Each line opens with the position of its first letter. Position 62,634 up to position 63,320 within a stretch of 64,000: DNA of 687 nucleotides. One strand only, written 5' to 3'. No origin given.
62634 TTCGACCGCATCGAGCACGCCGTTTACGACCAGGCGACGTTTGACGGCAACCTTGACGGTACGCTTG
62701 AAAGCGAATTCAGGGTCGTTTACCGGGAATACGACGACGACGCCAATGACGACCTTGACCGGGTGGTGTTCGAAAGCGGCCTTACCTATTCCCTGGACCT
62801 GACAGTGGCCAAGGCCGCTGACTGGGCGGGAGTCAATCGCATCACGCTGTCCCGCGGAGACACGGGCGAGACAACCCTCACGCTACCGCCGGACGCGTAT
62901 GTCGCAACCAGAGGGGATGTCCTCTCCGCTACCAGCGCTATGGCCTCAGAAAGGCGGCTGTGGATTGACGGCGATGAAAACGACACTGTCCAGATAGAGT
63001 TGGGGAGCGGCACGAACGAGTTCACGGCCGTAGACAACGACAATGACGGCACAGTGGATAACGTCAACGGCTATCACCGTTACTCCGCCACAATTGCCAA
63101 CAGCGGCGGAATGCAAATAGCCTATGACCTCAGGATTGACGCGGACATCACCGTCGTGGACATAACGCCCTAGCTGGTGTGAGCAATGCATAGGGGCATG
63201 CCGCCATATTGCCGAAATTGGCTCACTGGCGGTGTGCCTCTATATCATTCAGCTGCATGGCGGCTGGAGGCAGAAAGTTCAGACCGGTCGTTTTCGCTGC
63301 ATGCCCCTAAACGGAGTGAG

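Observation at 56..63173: Dispersed seven-member family of giant polyacidic proteins with shared N- and C-terminal cassettes and unrelated hypervariable cores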

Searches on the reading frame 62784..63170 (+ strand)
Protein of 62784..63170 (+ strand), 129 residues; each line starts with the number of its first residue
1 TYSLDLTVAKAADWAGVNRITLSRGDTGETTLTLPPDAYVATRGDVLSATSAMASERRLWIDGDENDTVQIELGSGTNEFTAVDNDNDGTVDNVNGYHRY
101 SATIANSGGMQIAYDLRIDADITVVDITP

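Call 13: search_protein_families(library=ncbifam, proteins=[window:62784-63170:+], max_evalue=10)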
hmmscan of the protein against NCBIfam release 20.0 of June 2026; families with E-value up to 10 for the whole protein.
seq(129 aa): 2 families
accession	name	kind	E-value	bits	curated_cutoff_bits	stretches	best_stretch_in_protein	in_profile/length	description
NF053806.1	lanmdlnLanM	equivalog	0.012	15.7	135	1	50-94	21-68/132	lanmodulin LanM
NF002548.0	PRK02101.2-6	equivalog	0.1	12.1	391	1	7-36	221-250/251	peroxide stress protein YaaA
